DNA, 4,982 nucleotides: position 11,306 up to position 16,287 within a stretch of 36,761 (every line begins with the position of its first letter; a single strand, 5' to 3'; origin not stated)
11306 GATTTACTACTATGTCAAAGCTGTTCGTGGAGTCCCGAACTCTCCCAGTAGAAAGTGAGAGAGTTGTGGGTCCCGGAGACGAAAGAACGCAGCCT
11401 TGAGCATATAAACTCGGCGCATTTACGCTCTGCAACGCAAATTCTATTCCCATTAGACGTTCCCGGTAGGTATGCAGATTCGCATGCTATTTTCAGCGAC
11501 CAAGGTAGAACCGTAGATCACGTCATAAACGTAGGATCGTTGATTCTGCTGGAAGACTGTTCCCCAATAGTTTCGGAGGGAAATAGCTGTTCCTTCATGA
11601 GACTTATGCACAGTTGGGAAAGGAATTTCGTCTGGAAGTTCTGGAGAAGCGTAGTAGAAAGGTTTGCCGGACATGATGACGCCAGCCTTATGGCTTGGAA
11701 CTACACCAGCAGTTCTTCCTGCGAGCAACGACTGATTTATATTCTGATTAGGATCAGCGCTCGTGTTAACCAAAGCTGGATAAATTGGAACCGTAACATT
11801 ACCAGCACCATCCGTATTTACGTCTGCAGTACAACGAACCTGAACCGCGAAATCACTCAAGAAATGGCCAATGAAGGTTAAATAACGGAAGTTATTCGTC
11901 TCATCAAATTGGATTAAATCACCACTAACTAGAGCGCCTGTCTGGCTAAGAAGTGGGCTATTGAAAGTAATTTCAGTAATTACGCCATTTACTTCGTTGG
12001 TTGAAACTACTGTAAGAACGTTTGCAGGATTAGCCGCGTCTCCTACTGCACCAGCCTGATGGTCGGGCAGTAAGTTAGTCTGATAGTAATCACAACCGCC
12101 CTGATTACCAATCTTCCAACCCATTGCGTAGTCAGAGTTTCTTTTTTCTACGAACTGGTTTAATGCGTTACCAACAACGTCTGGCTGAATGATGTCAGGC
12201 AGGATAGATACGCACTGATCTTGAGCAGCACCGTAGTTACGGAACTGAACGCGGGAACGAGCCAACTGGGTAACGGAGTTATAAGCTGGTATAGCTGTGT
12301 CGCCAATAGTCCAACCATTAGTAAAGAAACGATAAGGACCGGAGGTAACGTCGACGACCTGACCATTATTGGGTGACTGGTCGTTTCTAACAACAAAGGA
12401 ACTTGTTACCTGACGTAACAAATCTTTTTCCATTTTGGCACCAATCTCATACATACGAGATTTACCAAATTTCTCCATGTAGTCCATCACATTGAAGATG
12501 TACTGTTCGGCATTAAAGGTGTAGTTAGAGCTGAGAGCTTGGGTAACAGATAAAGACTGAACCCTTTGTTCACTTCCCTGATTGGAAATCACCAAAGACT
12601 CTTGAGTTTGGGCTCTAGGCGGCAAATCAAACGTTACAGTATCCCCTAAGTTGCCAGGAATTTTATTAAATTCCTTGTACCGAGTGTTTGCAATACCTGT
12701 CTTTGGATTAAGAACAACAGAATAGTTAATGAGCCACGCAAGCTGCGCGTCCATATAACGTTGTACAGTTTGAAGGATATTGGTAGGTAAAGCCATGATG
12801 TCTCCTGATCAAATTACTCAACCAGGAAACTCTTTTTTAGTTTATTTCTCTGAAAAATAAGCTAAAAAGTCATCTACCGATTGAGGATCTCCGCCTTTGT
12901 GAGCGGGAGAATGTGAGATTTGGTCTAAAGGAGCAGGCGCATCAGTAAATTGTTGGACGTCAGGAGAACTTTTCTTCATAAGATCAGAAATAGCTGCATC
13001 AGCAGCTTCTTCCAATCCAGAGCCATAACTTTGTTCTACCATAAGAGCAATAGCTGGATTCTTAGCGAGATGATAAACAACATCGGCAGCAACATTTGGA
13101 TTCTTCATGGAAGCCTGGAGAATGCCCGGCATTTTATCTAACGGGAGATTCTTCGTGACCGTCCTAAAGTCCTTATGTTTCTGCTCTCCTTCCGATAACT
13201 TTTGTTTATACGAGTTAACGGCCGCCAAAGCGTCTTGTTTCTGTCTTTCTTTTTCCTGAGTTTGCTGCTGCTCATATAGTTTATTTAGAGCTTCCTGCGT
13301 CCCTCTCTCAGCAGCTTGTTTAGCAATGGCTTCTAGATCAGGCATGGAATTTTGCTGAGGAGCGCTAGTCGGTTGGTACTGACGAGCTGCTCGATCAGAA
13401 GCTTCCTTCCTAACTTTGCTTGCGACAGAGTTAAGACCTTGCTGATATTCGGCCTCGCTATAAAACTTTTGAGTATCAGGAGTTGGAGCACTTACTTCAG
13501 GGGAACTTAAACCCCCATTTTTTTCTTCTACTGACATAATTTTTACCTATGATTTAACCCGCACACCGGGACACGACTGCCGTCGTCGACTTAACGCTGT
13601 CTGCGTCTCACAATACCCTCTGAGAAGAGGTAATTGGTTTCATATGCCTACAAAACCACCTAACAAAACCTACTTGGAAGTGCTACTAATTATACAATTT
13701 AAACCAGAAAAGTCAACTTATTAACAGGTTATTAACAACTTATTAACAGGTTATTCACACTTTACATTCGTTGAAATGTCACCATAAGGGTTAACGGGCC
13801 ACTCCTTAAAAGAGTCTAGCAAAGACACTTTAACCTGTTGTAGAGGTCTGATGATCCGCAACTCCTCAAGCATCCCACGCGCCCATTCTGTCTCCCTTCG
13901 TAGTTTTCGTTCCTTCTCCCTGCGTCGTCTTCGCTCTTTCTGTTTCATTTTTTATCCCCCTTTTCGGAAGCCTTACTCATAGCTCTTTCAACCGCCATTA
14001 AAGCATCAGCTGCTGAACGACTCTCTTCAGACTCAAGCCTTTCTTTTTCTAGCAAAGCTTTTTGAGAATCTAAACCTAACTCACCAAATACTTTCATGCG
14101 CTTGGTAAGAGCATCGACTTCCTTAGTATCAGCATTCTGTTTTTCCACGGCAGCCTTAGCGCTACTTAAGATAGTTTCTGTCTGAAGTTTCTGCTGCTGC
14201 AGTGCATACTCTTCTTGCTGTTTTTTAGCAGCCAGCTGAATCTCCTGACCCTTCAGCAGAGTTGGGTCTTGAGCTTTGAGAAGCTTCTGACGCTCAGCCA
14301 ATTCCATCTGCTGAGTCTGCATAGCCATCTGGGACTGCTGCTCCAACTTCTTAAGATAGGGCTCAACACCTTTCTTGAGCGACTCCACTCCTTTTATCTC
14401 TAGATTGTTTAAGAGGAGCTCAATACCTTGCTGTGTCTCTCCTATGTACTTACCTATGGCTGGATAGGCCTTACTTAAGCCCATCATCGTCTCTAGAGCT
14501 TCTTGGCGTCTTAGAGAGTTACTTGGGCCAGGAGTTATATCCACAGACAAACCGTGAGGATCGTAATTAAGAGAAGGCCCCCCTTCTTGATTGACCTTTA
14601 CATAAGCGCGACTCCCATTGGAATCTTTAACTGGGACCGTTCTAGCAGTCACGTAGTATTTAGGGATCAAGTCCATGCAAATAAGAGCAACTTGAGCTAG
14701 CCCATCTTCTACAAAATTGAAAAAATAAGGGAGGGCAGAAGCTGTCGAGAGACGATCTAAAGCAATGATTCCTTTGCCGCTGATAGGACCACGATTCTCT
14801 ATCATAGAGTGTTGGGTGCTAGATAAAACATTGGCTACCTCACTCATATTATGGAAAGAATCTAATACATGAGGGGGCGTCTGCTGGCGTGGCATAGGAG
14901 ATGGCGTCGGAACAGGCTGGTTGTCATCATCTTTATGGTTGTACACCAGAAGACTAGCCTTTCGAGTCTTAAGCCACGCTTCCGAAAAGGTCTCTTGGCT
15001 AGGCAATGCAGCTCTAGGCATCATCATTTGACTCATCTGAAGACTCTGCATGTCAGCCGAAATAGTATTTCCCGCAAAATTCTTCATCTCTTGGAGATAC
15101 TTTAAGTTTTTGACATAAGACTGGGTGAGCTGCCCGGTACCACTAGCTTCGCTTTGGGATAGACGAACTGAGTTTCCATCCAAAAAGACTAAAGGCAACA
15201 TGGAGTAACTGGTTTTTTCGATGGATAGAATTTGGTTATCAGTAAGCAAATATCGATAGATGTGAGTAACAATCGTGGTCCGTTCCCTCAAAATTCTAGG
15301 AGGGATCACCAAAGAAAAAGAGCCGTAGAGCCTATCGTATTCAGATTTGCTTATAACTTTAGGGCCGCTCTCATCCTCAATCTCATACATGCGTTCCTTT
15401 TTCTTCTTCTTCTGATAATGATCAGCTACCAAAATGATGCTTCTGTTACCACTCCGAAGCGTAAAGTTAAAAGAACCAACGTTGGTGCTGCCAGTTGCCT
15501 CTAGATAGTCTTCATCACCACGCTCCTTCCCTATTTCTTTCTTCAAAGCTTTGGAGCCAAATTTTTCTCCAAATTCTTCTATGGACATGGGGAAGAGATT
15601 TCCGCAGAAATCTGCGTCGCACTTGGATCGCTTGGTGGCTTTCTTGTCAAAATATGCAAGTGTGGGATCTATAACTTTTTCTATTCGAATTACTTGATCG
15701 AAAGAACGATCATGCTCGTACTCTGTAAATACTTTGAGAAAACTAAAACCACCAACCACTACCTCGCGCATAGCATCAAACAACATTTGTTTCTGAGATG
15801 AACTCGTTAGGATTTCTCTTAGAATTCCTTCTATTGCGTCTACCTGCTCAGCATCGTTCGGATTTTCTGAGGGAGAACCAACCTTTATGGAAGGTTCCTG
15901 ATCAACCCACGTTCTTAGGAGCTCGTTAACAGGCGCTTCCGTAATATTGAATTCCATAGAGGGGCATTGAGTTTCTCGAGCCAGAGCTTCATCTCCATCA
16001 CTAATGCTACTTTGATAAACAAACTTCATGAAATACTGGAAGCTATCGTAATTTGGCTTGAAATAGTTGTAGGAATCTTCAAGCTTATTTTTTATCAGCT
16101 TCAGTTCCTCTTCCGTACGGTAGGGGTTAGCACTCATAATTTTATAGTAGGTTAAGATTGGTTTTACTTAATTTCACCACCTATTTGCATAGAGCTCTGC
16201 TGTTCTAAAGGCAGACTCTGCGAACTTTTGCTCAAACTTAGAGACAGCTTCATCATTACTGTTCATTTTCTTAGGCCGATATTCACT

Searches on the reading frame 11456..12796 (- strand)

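Call 20: search_protein_families(library=phrogs, proteins=[window:11456-12796:-], max_evalue=0.001)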
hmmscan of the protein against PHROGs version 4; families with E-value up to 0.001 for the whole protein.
window:11456-12796:- (447 aa): 1 family
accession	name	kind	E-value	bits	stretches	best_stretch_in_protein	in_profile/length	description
phrog_283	-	head and packaging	2e-14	54.7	1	24-432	15-372/385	major head protein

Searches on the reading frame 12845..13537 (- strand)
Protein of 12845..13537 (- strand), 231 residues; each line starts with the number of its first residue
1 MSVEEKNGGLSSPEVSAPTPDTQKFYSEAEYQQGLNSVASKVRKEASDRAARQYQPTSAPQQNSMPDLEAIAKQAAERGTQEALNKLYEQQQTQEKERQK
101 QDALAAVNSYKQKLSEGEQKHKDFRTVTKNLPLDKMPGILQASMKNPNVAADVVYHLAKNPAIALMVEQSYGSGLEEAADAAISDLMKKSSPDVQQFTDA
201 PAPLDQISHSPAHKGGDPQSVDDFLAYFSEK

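Call 20: search_protein_families(library=phrogs, proteins=[window:12845-13537:-], max_evalue=0.001)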
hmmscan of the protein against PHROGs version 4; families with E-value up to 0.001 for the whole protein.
window:12845-13537:- (231 aa): 1 family
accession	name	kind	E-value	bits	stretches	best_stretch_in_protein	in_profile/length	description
phrog_8865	-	head and packaging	8e-10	39.9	1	89-225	148-286/297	head scaffolding protein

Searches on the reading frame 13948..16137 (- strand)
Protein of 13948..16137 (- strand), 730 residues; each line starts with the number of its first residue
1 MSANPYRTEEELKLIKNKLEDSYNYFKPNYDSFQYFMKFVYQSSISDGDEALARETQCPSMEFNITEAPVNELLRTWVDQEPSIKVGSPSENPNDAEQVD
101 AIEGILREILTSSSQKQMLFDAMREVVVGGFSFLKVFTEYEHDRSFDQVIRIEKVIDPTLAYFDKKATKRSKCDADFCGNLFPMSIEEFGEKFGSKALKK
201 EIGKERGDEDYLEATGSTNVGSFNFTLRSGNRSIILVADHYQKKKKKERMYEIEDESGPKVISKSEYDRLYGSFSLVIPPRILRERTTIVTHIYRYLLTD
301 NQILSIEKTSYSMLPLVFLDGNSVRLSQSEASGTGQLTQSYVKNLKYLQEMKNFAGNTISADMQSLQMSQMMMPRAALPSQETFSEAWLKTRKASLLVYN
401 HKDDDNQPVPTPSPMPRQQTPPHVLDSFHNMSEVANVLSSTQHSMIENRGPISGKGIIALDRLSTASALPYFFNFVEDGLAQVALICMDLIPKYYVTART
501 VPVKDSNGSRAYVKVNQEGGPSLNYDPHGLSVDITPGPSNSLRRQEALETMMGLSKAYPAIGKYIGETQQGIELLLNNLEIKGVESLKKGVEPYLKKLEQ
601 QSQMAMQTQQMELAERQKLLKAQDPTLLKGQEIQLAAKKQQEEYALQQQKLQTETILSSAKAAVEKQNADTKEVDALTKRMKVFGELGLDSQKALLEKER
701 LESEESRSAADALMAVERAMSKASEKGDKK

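Call 20: search_protein_families(library=phrogs, proteins=[window:13948-16137:-], max_evalue=0.001)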
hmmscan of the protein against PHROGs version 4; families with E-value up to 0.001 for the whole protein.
window:13948-16137:- (730 aa): 3 families
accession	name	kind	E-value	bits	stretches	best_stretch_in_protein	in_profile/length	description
phrog_156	-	head and packaging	1.7e-51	176.5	1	9-692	9-642/681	portal protein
phrog_14911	-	unknown function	3.3e-07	30.6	1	59-252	52-234/404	-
phrog_1216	-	head and packaging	9.7e-05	22.1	1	530-715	539-701/714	portal protein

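Call 31: find_related_loci(query=window:13948-16137:-, collection=genome_contigs, flank=10000)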
Query window:13948-16137:- (730 aa) in genome_contigs; peptide patterns used: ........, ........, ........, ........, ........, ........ (x = any residue, [..] = any of these).
213 stretches matched a pattern, but none encodes a relative of the query by tblastn (E <= 1e-3).

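Call 44: search_dna_similar(query=window:13948-16137:-, collection=phages, mode=protein, max_evalue=0.00001, max_rows=15)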
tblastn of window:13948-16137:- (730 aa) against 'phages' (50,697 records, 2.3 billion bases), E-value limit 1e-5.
Records with a match: 25; places in all: 25; records where one place covers at least 80% of the query: 0.
Best place of each record, by identity: <60% 25.
By first word of the organism name: Vibrio 16; Caudoviricetes 4; Shewanella 2; Pseudomonas 1; Xanthomonas 1; Acetobacter 1.
By host as written in the record: Vibrio crassostreae 10; - 5; Vibrio tasmaniensis 2; Vibrio vulnificus 2; Shewanella inventionis KX27 2; Pseudomonas aeruginosa 1; Xanthomonas campestris pv. campestris strain Ram 3-1 1; Acetobacter sp. ATCC 21760 1; and 1 more.
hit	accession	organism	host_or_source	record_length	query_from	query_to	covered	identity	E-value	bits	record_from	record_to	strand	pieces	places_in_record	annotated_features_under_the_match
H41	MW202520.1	Caudoviricetes sp.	Manatee Spring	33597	59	587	72%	23.5%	3e-17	93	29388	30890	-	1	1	phage P22 like portal protein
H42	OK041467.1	Pseudomonas phage PAE2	Pseudomonas aeruginosa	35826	59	567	70%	24.0%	2e-16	91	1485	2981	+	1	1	putative portal protein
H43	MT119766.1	Xanthomonas phage PBR31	Xanthomonas campestris pv. campestris ...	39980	52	554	69%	22.4%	5e-13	79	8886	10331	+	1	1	portal protein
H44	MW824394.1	Vibrio phage 41E34.2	Vibrio crassostreae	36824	143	648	69%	22.0%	2e-7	61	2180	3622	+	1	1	putative portal protein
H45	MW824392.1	Vibrio phage 34E29.1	Vibrio crassostreae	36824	143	648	69%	22.0%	2e-7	61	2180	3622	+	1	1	hypothetical protein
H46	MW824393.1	Vibrio phage 36E38.1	Vibrio crassostreae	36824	143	648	69%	22.0%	2e-7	61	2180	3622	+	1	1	portal protein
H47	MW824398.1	Vibrio phage 44E38.1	Vibrio crassostreae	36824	143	648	69%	22.0%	2e-7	61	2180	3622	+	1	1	portal protein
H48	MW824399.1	Vibrio phage 44E38.2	Vibrio crassostreae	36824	143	648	69%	22.0%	2e-7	61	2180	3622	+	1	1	hypothetical protein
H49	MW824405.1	Vibrio phage 75E35.1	Vibrio crassostreae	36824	143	648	69%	22.0%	2e-7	61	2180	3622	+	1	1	hypothetical protein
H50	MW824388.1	Vibrio phage 24E30.2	Vibrio crassostreae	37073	143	648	69%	22.0%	2e-7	61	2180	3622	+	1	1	hypothetical protein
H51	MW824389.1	Vibrio phage 24E35.2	Vibrio crassostreae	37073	143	648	69%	22.0%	2e-7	61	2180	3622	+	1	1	hypothetical protein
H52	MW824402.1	Vibrio phage 64E30.1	Vibrio crassostreae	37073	143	648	69%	22.0%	2e-7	61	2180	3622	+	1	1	hypothetical protein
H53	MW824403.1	Vibrio phage 66E30.1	Vibrio crassostreae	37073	143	648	69%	22.0%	2e-7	61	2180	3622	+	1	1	putative portal protein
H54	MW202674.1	Caudoviricetes sp.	Manatee Spring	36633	59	585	72%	21.0%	1e-14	84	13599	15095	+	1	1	phage P22 like portal protein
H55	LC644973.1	Acetobacter phage phiAX1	Acetobacter sp. ATCC 21760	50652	96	567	65%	22.6%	4e-11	73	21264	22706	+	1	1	phage portal protein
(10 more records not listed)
